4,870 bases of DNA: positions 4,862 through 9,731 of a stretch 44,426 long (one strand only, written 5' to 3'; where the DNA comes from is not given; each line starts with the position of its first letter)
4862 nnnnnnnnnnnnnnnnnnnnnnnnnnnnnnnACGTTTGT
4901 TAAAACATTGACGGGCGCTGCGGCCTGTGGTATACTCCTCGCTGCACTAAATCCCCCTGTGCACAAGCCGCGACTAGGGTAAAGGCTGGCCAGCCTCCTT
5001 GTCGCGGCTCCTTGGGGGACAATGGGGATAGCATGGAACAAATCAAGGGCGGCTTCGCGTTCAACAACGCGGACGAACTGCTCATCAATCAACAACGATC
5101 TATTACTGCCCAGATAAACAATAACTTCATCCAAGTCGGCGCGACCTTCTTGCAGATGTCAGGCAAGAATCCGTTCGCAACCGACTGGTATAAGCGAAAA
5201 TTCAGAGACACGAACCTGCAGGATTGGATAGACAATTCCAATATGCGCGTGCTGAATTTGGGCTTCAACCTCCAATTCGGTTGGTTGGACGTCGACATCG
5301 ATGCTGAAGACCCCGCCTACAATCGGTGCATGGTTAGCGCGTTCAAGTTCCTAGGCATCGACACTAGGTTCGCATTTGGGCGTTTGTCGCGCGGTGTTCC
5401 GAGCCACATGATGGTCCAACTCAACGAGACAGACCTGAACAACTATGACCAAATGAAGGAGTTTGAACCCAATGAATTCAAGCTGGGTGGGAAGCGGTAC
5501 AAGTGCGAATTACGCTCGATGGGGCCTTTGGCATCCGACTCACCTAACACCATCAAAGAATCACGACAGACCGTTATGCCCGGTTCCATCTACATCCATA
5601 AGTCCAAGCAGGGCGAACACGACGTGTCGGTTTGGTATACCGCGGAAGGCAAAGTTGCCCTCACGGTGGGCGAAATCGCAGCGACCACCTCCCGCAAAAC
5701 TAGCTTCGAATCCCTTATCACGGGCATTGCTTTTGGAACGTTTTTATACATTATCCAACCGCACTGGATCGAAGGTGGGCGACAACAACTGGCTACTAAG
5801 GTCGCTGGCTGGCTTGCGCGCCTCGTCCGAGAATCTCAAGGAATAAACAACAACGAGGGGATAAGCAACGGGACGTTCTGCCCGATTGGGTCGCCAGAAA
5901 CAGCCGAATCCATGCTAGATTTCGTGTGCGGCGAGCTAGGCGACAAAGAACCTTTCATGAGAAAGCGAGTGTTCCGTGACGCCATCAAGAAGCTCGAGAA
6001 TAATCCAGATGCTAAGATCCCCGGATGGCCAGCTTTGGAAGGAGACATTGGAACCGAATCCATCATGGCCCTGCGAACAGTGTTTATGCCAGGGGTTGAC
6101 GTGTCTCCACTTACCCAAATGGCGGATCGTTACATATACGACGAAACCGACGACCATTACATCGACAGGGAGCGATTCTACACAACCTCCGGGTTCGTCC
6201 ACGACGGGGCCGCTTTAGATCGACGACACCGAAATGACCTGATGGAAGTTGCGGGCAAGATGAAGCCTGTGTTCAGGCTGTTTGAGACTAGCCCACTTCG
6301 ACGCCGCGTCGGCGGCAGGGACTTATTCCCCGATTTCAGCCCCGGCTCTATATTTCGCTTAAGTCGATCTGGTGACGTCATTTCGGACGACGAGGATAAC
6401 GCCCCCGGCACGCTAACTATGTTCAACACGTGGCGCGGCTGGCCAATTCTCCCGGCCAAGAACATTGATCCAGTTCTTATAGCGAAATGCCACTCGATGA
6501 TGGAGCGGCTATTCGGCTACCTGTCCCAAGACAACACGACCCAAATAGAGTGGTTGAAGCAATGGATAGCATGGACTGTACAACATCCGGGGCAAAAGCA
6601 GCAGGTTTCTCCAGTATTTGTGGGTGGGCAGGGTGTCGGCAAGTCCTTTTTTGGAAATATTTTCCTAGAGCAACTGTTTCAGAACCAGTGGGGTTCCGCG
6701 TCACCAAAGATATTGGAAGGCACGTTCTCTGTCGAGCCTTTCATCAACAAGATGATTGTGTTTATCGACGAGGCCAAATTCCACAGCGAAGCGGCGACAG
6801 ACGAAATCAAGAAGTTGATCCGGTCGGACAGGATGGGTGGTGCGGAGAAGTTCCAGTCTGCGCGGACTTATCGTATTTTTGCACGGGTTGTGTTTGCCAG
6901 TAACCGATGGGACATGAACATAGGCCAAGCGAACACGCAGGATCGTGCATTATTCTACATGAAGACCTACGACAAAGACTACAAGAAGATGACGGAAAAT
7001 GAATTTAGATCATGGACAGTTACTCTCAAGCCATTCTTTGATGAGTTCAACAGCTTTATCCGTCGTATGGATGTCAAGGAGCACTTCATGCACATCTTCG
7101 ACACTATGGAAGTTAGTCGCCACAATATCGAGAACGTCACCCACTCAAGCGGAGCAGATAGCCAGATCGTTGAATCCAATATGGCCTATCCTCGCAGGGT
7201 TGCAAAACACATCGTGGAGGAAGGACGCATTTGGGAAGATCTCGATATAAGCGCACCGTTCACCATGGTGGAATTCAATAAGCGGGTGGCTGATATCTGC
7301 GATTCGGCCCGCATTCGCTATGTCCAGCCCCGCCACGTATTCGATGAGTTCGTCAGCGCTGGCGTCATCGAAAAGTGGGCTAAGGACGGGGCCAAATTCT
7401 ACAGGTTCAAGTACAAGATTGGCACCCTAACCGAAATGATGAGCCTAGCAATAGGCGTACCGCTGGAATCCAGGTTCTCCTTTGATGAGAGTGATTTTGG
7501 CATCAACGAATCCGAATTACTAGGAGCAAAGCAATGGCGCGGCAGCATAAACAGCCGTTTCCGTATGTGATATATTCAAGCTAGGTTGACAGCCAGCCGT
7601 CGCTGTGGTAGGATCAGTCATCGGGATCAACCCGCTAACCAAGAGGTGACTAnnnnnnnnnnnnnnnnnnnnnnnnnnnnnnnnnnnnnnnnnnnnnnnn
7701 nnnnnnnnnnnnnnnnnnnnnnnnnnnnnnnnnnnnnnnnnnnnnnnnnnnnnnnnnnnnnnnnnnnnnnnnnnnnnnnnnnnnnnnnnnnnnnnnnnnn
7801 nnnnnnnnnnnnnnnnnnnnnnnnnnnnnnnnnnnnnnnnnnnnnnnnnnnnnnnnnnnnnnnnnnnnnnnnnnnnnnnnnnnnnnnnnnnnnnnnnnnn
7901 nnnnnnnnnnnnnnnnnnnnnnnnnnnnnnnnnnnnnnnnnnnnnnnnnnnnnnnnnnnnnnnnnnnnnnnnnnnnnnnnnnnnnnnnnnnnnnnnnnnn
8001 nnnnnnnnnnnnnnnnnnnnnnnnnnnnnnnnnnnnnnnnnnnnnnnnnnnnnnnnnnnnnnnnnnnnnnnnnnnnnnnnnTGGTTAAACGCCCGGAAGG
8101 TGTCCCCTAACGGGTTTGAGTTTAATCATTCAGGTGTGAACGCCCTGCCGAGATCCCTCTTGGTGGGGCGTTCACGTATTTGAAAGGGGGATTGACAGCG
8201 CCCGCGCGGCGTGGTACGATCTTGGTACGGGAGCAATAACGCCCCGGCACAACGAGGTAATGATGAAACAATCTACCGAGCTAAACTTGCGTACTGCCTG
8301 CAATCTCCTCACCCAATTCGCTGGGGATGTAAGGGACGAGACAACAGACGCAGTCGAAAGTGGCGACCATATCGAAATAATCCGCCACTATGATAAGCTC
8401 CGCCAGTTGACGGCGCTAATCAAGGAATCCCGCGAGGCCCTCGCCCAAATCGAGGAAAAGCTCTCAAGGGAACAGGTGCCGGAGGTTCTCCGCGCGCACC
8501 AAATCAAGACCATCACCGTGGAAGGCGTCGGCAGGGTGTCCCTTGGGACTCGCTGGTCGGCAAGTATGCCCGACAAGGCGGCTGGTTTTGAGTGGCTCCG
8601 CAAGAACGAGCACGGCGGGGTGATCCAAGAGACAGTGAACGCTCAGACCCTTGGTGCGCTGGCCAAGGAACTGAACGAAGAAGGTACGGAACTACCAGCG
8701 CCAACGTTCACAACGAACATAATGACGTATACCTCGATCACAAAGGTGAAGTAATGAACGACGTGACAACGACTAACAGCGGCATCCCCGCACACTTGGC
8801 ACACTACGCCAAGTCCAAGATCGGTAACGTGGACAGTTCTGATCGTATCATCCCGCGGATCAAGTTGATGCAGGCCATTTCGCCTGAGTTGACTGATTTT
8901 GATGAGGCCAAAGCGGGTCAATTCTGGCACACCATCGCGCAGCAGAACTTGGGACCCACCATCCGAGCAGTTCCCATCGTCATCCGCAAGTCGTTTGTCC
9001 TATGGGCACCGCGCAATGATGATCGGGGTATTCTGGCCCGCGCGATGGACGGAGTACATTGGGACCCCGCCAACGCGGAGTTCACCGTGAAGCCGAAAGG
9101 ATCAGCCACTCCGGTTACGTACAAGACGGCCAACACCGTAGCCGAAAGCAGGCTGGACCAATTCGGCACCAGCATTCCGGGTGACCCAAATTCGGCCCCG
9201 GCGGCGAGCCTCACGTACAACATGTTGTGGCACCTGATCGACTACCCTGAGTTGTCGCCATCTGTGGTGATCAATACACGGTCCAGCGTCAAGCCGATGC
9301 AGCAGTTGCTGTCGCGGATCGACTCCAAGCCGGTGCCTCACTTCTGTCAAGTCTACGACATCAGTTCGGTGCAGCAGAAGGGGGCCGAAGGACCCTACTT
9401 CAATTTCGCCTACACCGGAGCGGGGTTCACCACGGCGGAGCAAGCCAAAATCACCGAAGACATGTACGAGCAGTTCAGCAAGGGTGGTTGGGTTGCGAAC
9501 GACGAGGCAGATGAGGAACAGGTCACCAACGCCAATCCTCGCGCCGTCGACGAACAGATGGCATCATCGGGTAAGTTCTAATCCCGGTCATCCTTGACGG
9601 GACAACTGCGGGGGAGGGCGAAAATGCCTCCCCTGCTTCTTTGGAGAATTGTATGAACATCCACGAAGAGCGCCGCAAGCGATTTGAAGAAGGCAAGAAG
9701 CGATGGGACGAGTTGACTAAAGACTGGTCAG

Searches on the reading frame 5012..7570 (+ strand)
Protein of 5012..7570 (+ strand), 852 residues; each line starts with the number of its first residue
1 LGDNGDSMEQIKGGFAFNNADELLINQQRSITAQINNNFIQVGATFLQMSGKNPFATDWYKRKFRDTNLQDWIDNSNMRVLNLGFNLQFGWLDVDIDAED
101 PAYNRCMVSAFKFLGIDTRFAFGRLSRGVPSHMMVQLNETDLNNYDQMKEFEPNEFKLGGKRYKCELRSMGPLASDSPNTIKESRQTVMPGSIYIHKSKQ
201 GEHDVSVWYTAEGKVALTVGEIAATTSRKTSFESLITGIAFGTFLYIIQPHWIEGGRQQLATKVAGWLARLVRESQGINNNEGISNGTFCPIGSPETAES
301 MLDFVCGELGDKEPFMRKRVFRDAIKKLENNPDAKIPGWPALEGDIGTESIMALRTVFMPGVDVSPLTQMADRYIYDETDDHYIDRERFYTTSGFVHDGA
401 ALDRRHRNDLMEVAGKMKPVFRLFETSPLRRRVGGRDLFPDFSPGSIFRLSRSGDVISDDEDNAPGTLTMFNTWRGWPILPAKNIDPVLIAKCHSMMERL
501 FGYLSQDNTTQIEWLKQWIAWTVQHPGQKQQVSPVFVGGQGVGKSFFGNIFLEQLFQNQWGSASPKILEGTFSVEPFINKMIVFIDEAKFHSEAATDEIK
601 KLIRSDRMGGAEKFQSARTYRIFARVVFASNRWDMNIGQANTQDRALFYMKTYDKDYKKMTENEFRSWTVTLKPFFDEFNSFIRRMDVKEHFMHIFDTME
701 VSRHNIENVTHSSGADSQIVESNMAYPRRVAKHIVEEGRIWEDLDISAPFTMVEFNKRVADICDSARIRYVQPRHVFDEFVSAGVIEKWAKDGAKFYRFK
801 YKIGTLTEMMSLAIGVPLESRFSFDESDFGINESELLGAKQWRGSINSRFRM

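Call 23: search_protein_families(library=phrogs, proteins=[window:5012-7570:+], max_evalue=0.001)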
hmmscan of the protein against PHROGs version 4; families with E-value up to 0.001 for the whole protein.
window:5012-7570:+ (852 aa): 5 families
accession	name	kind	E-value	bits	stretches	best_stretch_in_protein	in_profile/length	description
phrog_1156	-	DNA, RNA and nucleotide metabolism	4.4e-22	79.4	1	484-639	521-673/855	DNA primase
phrog_1829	-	DNA, RNA and nucleotide metabolism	3.8e-11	42.8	1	511-709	484-693/772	DNA primase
phrog_2249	-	DNA, RNA and nucleotide metabolism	9.5e-11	42.1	1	456-639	442-631/802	DNA primase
phrog_1313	-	DNA, RNA and nucleotide metabolism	3.4e-05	24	1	514-603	279-363/568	DNA helicase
phrog_4762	-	unknown function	0.00077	18.5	0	499-660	473-634/822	-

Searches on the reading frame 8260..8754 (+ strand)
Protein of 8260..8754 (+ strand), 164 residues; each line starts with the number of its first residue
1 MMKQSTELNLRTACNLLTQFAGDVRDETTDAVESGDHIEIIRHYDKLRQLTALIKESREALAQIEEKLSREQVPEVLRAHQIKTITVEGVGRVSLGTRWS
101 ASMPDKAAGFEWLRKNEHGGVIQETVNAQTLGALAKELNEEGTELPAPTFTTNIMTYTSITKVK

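Call 23: search_protein_families(library=phrogs, proteins=[window:8260-8754:+], max_evalue=0.001)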
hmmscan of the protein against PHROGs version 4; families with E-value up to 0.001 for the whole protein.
window:8260-8754:+ (164 aa): 1 family
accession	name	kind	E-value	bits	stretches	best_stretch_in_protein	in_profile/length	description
phrog_2378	-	unknown function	1.1e-17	65.5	1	34-162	22-186/189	-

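Call 78: search_protein_families(library=pfam, proteins=[window:8260-8754:+], max_evalue=0.1)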
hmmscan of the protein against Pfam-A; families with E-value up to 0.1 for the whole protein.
window:8260-8754:+ (164 aa): 2 families
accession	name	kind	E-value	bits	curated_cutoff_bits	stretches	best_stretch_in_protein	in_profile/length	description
PF23984.1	DUF7307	-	2.6e-25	89.3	27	1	38-162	3-129/129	Pam3 gp33-like protein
PF21673.2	CCDC93_N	-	0.047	14.3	24.4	1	49-90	56-97/110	CCDC93 protein N-terminal domain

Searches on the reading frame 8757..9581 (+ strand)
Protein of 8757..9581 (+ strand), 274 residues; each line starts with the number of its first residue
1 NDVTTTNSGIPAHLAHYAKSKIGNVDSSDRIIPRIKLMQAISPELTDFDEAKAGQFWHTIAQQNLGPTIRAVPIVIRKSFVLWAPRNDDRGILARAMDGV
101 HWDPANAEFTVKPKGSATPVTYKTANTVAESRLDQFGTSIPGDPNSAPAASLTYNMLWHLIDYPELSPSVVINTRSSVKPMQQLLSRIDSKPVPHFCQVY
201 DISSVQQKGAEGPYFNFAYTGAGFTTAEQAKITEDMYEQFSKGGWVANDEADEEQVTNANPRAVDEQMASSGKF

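Call 23: search_protein_families(library=phrogs, proteins=[window:8757-9581:+], max_evalue=0.001)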
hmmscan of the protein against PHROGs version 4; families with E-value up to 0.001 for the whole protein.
window:8757-9581:+ (274 aa): 1 family
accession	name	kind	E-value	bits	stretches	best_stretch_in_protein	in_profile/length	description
phrog_2402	-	unknown function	6.6e-20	72.8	1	10-263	29-283/292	-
